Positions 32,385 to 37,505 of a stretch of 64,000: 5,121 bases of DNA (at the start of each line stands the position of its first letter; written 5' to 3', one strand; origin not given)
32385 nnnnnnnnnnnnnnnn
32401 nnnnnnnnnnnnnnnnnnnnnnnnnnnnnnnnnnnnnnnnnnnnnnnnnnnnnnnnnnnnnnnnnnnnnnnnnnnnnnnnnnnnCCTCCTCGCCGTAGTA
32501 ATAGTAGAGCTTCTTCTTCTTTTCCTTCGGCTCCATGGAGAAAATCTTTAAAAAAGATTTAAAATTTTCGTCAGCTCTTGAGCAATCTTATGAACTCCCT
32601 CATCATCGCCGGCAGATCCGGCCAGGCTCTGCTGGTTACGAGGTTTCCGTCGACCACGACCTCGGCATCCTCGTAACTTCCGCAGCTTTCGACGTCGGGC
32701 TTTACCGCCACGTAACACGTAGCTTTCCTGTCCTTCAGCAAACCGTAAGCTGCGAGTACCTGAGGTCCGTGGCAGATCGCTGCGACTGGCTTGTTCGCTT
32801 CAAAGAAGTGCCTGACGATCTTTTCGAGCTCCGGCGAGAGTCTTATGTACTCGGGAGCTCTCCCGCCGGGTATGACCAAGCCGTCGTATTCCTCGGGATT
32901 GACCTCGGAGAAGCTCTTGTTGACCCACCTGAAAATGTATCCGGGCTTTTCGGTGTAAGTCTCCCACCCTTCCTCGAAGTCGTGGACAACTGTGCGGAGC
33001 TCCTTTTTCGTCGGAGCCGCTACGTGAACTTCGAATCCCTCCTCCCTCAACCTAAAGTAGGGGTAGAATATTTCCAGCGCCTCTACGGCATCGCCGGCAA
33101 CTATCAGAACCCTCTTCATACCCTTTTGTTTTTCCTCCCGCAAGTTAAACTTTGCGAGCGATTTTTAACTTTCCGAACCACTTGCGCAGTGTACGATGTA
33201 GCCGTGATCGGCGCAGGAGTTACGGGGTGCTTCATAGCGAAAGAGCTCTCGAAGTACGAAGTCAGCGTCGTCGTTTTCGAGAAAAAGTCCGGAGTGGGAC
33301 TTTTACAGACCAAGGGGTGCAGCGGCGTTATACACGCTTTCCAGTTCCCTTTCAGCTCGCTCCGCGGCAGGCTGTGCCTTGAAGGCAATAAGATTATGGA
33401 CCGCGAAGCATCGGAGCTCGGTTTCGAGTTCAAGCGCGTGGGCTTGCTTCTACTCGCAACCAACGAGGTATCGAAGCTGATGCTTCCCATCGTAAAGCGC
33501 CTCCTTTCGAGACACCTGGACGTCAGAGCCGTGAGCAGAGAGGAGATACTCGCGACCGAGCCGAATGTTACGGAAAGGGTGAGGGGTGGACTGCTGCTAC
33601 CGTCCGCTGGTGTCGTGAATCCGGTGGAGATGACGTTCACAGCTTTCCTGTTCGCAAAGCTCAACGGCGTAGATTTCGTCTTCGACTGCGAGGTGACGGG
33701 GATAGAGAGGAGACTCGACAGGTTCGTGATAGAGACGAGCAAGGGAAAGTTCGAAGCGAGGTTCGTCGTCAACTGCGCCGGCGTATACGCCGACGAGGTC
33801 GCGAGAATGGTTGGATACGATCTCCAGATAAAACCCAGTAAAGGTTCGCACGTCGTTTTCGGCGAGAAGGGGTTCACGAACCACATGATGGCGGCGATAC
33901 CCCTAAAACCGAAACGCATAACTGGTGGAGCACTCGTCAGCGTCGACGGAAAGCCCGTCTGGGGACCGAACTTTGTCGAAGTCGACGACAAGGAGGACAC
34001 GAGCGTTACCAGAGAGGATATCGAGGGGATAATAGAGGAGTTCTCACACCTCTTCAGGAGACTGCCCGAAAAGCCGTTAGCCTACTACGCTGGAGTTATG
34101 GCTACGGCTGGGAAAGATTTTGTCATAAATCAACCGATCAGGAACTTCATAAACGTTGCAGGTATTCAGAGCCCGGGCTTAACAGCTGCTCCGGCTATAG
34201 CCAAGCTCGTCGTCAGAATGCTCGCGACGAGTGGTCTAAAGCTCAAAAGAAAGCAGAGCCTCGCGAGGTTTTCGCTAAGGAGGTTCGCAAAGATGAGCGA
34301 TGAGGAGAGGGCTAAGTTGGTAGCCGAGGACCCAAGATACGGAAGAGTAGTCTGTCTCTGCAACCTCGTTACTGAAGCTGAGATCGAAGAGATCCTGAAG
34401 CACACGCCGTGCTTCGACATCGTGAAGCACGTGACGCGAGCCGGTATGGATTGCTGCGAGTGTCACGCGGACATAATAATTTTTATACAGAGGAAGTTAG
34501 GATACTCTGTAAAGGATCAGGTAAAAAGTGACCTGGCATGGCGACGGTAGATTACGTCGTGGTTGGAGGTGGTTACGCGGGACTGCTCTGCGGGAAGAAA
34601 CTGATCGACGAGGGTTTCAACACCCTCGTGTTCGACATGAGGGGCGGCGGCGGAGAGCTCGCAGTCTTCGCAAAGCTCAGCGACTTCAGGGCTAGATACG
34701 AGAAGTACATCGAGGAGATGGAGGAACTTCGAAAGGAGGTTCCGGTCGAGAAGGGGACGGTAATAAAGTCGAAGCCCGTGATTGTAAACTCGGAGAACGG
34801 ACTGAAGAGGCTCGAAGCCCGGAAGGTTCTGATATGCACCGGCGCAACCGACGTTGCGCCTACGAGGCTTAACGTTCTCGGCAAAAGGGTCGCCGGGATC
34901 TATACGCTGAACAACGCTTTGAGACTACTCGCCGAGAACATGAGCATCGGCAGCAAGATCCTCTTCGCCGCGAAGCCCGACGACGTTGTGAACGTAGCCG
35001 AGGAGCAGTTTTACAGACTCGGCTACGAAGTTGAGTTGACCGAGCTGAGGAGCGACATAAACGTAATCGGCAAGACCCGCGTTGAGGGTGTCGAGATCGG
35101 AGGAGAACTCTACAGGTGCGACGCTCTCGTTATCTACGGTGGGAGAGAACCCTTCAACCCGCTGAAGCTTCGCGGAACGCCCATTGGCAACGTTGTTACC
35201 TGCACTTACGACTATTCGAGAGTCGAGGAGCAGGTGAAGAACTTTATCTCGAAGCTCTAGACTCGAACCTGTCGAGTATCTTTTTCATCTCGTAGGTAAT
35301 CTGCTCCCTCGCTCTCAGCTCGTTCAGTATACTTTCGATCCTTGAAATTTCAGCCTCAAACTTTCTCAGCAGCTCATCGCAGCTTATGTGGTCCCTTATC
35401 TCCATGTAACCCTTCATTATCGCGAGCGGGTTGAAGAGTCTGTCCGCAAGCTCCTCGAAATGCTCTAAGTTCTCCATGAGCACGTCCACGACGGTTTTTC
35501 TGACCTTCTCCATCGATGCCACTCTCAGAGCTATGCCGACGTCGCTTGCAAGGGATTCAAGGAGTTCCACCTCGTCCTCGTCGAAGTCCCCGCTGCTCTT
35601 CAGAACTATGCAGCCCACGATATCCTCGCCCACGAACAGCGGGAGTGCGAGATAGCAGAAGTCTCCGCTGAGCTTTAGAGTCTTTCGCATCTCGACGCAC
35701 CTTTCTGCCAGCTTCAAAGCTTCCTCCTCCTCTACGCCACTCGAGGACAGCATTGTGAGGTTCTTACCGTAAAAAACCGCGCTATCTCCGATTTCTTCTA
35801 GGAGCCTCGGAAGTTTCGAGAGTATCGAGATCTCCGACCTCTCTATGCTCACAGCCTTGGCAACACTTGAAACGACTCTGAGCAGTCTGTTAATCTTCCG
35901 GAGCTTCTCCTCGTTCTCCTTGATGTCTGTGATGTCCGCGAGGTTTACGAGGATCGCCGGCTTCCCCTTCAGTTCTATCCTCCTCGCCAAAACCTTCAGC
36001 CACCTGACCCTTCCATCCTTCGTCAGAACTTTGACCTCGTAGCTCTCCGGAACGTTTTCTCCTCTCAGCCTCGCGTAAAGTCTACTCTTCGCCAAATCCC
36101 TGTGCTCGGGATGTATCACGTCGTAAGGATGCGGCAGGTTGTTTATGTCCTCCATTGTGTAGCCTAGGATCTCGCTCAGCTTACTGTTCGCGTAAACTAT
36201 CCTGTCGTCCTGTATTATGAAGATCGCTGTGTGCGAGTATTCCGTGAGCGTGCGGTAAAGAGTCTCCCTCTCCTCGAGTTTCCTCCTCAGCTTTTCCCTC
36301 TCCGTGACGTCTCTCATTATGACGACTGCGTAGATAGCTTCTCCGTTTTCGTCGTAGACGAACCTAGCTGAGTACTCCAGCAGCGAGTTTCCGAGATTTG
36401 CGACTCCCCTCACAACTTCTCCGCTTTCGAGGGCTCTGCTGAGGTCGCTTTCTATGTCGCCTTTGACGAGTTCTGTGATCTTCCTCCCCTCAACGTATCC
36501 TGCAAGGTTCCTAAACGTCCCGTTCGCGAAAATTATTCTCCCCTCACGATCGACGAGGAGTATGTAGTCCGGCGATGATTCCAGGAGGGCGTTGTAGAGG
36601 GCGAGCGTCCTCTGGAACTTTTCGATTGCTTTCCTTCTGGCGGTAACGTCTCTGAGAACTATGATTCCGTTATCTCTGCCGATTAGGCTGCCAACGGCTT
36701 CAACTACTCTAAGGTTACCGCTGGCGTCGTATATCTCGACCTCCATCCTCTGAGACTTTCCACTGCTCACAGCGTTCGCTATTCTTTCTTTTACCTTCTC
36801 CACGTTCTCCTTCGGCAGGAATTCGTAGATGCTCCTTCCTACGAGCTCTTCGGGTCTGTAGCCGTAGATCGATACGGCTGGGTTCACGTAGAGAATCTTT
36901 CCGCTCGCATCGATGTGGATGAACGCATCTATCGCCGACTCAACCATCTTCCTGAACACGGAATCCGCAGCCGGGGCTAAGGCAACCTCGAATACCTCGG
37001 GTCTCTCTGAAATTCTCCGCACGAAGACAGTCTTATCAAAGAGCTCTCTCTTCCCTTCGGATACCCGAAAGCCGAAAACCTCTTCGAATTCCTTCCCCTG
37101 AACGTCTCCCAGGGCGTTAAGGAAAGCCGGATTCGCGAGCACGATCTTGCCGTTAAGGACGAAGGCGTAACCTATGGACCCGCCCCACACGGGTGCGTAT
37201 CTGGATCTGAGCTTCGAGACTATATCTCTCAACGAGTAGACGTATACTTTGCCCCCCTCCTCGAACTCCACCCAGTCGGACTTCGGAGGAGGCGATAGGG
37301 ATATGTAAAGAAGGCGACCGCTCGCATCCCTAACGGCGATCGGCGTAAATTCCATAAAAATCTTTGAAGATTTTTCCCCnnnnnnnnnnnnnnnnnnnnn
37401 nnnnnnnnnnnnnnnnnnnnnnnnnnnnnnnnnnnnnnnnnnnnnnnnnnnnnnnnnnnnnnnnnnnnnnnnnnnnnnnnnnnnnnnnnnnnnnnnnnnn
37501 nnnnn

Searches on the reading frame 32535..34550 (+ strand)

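Call 37: search_protein_families(library=pfam, proteins=[window:32535-34550:+], max_evalue=0.0001)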
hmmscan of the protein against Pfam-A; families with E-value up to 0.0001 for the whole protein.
window:32535-34550:+ (671 aa): 5 families
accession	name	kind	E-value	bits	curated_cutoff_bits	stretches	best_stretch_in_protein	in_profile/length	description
PF01266.30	DAO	-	3.2e-60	205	27.9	1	221-561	1-352/353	FAD dependent oxidoreductase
PF07992.20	Pyr_redox_2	-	5.2e-07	29.8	26.1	0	220-263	1-47/291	Pyridine nucleotide-disulphide oxidoreductase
PF13450.12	NAD_binding_8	-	4.4e-06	27.3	21.9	1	224-256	1-33/68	NAD(P)-binding Rossmann-like domain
PF13738.12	Pyr_redox_3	-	5.9e-06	26.2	30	0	377-420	94-137/305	Pyridine nucleotide-disulphide oxidoreductase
PF04324.20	Fer2_BFD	-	9.8e-05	23.1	26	1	605-647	1-44/50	BFD-like [2Fe-2S] binding domain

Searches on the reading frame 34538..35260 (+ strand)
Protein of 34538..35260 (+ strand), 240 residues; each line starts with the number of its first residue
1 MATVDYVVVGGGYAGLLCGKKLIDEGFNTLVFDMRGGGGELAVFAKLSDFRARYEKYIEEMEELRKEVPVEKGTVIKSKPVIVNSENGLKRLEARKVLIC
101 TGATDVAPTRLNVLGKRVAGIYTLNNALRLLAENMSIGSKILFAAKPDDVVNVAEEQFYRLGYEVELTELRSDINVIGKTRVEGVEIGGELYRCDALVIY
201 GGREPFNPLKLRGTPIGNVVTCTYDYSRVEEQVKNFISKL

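Call 37: search_protein_families(library=pfam, proteins=[window:34538-35260:+], max_evalue=0.0001)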
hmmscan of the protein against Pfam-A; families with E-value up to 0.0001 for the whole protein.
window:34538-35260:+ (240 aa): 1 family
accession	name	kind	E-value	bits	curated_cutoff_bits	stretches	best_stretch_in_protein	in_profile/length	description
PF07992.20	Pyr_redox_2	-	7.2e-08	32.6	26.1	1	5-136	2-142/291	Pyridine nucleotide-disulphide oxidoreductase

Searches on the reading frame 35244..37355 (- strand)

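Call 37: search_protein_families(library=pfam, proteins=[window:35244-37355:-], max_evalue=0.0001)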
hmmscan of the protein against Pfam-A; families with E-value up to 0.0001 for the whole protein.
window:35244-37355:- (703 aa): 9 families
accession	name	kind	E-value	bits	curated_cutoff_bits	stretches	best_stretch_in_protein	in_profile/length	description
PF13426.13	PAS_9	-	1.2e-41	141.6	27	3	144-239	3-103/103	PAS domain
PF08448.16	PAS_4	-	7e-35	120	23.1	2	139-241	2-109/110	PAS fold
PF00989.32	PAS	-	4.3e-34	117.3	22.6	3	134-225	3-96/113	PAS fold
PF08447.18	PAS_3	-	2.7e-24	85.7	25.6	2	386-466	1-82/89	PAS fold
PF13188.13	PAS_8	-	4.8e-24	83.8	21.8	2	253-296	2-46/65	PAS domain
PF13185.12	GAF_2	-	1.9e-08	35.1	28.6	1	568-610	91-135/136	GAF domain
PF01590.32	GAF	-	7e-07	30.3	22.4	1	568-610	90-133/133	GAF domain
PF13492.12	GAF_3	-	2.3e-05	25.2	27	0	565-610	80-127/129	GAF domain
PF13596.12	PAS_10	-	6.4e-05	24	22.1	0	142-209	9-75/106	PAS domain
